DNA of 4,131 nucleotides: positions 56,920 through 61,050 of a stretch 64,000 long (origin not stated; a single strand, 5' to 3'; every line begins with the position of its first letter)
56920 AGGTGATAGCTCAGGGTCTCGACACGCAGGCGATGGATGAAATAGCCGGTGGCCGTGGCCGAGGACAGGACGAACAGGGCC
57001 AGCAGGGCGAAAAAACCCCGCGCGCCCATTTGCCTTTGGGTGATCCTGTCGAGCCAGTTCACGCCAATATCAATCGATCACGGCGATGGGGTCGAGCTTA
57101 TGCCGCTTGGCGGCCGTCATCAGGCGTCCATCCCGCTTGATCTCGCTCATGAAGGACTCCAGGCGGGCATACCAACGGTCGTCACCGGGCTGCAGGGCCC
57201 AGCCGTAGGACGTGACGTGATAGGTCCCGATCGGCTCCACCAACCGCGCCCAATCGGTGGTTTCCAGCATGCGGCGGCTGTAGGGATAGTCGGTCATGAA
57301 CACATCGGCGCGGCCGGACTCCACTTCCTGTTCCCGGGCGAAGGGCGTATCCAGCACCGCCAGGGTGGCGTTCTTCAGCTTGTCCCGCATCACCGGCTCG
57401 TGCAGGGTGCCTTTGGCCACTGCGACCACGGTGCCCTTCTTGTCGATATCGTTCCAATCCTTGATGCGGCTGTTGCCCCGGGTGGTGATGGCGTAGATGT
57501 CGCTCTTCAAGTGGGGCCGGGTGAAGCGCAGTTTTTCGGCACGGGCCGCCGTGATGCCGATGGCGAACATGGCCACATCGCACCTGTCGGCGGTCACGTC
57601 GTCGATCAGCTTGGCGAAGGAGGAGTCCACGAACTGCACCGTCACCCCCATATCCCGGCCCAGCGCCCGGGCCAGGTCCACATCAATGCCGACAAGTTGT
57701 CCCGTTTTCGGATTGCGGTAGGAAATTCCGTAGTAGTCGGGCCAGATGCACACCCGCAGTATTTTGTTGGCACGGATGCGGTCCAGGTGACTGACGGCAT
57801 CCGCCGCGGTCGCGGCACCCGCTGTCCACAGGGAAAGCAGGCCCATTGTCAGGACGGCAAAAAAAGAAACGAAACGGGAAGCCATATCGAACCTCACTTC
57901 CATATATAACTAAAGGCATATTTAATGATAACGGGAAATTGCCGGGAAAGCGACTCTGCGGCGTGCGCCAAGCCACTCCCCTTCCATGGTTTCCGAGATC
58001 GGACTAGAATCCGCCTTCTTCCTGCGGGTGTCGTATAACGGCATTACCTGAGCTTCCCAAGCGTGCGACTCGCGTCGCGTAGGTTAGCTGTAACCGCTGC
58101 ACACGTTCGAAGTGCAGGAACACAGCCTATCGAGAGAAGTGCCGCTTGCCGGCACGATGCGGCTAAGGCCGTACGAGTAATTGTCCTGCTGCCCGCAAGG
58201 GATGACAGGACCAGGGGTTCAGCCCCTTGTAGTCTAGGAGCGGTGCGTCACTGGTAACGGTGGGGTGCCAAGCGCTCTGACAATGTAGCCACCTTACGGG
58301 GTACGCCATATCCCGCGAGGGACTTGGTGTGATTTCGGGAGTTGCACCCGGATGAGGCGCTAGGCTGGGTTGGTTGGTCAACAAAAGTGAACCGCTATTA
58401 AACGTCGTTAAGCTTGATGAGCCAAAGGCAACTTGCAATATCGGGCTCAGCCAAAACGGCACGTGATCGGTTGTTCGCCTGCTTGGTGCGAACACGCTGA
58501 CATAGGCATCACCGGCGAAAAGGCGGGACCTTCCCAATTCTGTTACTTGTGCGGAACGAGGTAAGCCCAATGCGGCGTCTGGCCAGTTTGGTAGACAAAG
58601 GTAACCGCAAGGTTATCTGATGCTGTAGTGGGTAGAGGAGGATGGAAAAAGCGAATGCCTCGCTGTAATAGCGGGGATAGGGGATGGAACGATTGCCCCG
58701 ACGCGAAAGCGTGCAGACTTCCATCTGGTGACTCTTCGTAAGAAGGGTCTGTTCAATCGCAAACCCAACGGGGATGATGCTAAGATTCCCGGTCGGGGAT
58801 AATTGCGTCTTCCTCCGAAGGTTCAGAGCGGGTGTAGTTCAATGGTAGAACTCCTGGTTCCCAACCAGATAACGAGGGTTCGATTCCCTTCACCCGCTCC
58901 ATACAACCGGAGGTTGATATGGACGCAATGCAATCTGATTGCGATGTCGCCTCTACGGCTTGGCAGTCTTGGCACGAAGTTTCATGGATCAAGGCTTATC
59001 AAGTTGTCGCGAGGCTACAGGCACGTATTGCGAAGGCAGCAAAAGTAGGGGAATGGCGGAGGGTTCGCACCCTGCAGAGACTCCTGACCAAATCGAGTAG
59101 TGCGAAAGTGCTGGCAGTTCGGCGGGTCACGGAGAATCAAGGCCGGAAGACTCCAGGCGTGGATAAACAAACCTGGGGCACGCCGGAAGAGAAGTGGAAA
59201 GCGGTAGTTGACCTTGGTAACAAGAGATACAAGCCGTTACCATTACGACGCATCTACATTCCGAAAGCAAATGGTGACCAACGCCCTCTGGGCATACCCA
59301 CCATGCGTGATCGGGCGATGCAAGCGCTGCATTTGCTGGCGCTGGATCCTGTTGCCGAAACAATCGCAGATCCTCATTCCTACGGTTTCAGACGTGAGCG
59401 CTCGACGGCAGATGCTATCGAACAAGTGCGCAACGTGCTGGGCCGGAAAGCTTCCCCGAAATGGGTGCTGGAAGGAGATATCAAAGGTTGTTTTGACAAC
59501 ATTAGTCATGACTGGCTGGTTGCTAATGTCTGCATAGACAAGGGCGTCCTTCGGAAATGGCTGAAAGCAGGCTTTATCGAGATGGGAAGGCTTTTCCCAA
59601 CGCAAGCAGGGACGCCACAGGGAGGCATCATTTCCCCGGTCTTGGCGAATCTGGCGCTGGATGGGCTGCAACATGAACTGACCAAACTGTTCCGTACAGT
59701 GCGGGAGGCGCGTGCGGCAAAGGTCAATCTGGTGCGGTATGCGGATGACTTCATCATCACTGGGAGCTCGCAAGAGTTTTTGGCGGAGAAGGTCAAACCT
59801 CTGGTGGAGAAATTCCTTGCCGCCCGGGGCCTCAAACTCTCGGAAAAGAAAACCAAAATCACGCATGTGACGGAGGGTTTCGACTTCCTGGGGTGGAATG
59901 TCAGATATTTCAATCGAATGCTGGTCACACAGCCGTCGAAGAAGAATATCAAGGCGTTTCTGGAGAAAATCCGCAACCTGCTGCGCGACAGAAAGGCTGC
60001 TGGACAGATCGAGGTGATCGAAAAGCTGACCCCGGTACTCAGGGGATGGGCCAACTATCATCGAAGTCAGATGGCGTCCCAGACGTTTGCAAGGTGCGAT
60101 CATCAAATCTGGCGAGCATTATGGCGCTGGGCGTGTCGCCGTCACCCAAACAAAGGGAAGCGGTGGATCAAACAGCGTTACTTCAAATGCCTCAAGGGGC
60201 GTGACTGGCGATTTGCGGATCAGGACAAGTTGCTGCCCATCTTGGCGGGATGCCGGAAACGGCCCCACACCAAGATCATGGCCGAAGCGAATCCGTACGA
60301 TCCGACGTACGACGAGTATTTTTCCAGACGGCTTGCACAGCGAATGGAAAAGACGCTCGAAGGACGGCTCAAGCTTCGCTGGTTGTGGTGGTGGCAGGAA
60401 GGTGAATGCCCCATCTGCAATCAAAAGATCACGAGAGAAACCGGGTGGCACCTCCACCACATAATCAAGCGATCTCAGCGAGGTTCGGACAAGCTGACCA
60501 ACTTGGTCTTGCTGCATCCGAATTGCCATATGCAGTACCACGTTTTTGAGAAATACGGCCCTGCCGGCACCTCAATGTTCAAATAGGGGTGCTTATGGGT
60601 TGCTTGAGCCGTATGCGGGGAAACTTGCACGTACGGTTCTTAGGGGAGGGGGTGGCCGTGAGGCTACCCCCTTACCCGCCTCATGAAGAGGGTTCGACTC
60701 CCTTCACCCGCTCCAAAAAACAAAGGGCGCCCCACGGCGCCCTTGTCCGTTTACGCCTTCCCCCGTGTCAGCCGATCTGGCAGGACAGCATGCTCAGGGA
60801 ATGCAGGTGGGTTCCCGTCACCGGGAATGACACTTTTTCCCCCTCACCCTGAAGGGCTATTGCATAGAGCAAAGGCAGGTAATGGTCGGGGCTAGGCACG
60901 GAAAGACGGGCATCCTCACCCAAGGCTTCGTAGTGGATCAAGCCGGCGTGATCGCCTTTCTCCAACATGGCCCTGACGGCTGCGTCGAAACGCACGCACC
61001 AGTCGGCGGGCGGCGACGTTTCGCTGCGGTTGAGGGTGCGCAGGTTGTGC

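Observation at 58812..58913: The intron carries its own intact tRNA-Gly(CCC) gene inside domain IV, bracketed by a stem that includes the RT ribosome-binding site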

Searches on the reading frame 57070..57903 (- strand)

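Call 54: search_protein_families(library=pfam, proteins=[window:57070-57903:-])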
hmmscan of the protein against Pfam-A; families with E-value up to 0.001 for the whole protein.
window:57070-57903:- (277 aa): 1 family
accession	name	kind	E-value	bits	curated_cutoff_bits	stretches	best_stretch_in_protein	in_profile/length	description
PF00497.25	SBP_bac_3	-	2.8e-25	89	26.4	1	49-266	1-127/132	Bacterial extracellular solute-binding proteins, family 3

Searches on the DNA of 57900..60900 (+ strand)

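Call 5: search_rna_families(source=window, start=57900, end=60900, threshold=evalue, max_evalue=1, show_alignments=4)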
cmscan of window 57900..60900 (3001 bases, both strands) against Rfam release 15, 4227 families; matches with E-value up to 1: 5.
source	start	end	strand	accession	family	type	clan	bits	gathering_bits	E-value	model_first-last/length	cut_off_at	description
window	58211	58359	+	RF02012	group-II-D1D4-7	Intron;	CL00102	103.3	34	6.4e-22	1-151/151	no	Group II catalytic intron D1-D4-7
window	58828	58898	+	RF00005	tRNA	Gene; tRNA;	CL00001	68.5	29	3.8e-14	1-71/71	no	tRNA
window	60604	60680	+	RF00029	Intron_gpII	Intron;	-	66.4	40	3.5e-12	1-77/77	no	Group II catalytic intron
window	60606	60639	+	RF04356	Plastid-ndhA-ndhB-1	Intron;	CL00155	29.8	61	0.0004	9-42/49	no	Plastid-ndhA-ndhB-1 group II-D5 intron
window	60597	60643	+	RF04336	Plastid-petD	Intron;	-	28.8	65.5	0.0029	1-47/47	no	Plastid-petD group II-D5 intron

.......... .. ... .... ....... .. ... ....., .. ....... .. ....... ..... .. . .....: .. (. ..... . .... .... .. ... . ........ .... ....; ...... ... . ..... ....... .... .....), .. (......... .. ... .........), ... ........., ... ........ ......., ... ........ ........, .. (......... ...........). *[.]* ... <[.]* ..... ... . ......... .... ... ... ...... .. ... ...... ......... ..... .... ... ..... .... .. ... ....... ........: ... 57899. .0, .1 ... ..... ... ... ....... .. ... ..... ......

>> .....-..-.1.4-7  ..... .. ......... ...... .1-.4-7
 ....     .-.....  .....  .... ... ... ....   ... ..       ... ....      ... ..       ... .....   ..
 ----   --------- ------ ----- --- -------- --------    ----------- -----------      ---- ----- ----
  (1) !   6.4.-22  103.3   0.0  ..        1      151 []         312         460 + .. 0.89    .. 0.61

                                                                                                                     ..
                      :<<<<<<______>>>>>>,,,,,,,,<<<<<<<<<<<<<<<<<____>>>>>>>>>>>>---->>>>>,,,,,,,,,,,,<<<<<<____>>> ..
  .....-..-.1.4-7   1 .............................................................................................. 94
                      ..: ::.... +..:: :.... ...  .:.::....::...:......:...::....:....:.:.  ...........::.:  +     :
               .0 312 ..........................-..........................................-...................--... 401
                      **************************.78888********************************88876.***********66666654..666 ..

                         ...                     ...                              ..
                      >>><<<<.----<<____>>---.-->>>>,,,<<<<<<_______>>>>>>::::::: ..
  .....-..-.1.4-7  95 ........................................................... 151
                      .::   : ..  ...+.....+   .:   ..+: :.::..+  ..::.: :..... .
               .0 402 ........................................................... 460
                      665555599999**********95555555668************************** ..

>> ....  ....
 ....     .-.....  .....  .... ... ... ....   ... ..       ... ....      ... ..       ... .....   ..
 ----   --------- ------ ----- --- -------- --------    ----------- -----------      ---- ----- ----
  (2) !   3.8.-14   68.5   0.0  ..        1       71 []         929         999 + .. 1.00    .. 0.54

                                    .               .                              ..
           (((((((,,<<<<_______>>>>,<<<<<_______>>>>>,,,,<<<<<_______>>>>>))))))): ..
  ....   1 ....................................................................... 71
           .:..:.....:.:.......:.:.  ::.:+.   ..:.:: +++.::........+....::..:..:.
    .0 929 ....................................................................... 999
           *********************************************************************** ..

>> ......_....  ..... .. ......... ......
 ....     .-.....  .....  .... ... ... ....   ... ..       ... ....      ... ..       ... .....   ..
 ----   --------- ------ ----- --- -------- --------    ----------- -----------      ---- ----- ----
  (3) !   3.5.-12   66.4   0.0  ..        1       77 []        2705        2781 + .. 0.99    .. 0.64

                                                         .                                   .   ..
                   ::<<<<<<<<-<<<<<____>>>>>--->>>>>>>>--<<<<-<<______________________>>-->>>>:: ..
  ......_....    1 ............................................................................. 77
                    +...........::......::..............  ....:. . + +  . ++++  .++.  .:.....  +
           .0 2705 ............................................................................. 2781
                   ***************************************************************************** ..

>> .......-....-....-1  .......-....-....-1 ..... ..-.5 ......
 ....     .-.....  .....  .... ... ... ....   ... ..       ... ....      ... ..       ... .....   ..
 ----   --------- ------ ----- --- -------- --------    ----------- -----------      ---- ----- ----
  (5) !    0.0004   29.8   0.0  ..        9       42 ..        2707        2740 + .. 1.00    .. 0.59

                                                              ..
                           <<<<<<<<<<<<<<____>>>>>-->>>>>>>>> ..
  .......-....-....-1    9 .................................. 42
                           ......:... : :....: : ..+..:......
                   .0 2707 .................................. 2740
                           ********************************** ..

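Call 34: search_rna_families(sources=[L014, L058, L016, L027, L028, L031], threshold=gathering)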
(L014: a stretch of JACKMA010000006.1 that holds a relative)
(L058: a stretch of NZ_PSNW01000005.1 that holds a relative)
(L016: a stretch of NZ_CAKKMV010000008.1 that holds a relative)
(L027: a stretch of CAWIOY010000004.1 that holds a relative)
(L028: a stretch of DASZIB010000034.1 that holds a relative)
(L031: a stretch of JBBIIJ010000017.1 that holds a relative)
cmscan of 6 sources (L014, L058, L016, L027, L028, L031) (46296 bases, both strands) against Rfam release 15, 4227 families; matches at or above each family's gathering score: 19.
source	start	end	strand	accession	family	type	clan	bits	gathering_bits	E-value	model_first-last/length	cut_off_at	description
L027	1488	1634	+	RF02012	group-II-D1D4-7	Intron;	CL00102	110.8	34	1.4e-22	1-151/151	no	Group II catalytic intron D1-D4-7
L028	2304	2450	+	RF02012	group-II-D1D4-7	Intron;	CL00102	107.5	34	9e-22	1-151/151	no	Group II catalytic intron D1-D4-7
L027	2298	2445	+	RF02012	group-II-D1D4-7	Intron;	CL00102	99.1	34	1.1e-19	1-151/151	no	Group II catalytic intron D1-D4-7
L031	2299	2447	+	RF02012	group-II-D1D4-7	Intron;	CL00102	99.1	34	1.1e-19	1-151/151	no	Group II catalytic intron D1-D4-7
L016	2317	2465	+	RF02012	group-II-D1D4-7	Intron;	CL00102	95.6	34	8.1e-19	1-151/151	no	Group II catalytic intron D1-D4-7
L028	1488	1636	+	RF02012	group-II-D1D4-7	Intron;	CL00102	95.1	34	1.1e-18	1-151/151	no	Group II catalytic intron D1-D4-7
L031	2910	2980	+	RF00005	tRNA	Gene; tRNA;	CL00001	71.6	29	8e-14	1-71/71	no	tRNA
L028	2910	2980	+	RF00005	tRNA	Gene; tRNA;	CL00001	67.9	29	8.6e-13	1-71/71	no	tRNA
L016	2910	2980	+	RF00005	tRNA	Gene; tRNA;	CL00001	67.3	29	1.3e-12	1-71/71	no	tRNA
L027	2910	2980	+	RF00005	tRNA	Gene; tRNA;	CL00001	67.1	29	1.4e-12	1-71/71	no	tRNA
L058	5249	5325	+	RF00029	Intron_gpII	Intron;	-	65.1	40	1.1e-10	1-77/77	no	Group II catalytic intron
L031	6496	6572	+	RF00029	Intron_gpII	Intron;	-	64.6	40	1.5e-10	1-77/77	no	Group II catalytic intron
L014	4687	4763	+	RF00029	Intron_gpII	Intron;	-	64.1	40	2e-10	1-77/77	no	Group II catalytic intron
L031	4682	4758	+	RF00029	Intron_gpII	Intron;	-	63.7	40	2.5e-10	1-77/77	no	Group II catalytic intron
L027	912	1014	-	RF00059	TPP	Cis-reg; riboswitch;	-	56.6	54.3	1.4e-08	1-105/105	no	TPP riboswitch aptamer (THI element)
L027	3300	3377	+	RF00029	Intron_gpII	Intron;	-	55.5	40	2.5e-08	1-77/77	no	Group II catalytic intron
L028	4680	4757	+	RF00029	Intron_gpII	Intron;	-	55.5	40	2.5e-08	1-77/77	no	Group II catalytic intron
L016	7002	7097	+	RF00029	Intron_gpII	Intron;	-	55.1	40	3.2e-08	1-77/77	no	Group II catalytic intron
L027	5109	5186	+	RF00029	Intron_gpII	Intron;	-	53.8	40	6.6e-08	1-77/77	no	Group II catalytic intron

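Call 46: search_dna_similar(query=window:58024-60715:+, collection=plasmids, mode=distant, max_rows=12)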
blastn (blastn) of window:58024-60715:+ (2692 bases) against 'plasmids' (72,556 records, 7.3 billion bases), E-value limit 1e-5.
Records with a match: 1755; places in all: 2026; records where one place covers at least 80% of the query: 0.
Best place of each record, by identity: 95-99% 4; 90-95% 21; 80-90% 197; 60-80% 1533.
By first word of the organism name: Escherichia 747; Klebsiella 501; Priestia 87; Bacillus 69; Salmonella 44; Acinetobacter 28; Burkholderia 23; Vibrio 23; Shigella 20; Enterobacter 19; and 67 more.
By predicted mobility (MOB-suite, as given by PLSDB): conjugative 965; non-mobilizable 459; mobilizable 331.
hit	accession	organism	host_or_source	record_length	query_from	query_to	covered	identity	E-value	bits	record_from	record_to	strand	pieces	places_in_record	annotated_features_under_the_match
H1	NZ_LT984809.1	Cupriavidus taiwanensis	-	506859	206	2623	45%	67.4%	4e-29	312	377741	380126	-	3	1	ltrA: group II intron reverse transcriptase/maturase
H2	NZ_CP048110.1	Klebsiella michiganensis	Bactrocera dorsalis,cell culture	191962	326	1759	42%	65.7%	1e-30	234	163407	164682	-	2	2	ltrA: group II intron reverse transcriptase/maturase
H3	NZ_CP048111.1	Klebsiella michiganensis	Bactrocera dorsalis,cell culture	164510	326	1759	42%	65.7%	1e-30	234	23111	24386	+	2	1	ltrA: group II intron reverse transcriptase/maturase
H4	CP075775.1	Pseudomonas aeruginosa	Homo sapiens,Cell culture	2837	221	1797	40%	67.7%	2e-45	315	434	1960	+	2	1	ltrA: group II intron reverse transcriptase/maturase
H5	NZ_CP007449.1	Yersinia hibernica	Rattus norvegicus,feces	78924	334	2626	40%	66.2%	5e-22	256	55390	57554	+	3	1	ltrA: group II intron reverse transcriptase/maturase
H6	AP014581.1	Burkholderia sp. RPE67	Riptortus pedestris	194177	335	2628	36%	69.2%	3e-43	343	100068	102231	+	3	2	putative membrane protein (x2)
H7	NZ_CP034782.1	Pseudomonas sp. MPC6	-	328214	1224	2626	37%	66.6%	9e-38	238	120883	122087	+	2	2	ltrA: group II intron reverse transcriptase/maturase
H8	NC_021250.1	Pseudomonas migulae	-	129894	1224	2626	35%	67.1%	2e-40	238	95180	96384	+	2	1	ltrA: group II intron reverse transcriptase/maturase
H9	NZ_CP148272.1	Escherichia coli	Dog,single cell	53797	1205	2623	37%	64.0%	8e-13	159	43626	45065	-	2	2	ltrA: group II intron reverse transcriptase/maturase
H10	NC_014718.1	Mycetohabitans rhizoxinica HKI 454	-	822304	326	2625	32%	67.9%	2e-32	281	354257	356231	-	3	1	ltrA: group II intron reverse transcriptase/maturase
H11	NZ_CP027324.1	Escherichia coli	Homo sapiens,stool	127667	576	1923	32%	68.9%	5e-41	282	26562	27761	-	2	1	ltrA: group II intron reverse transcriptase/maturase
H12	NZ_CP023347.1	Escherichia coli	Homo sapiens,Diarrheal stool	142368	576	1923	31%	69.0%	3e-38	273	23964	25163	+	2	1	ltrA: group II intron reverse transcriptase/maturase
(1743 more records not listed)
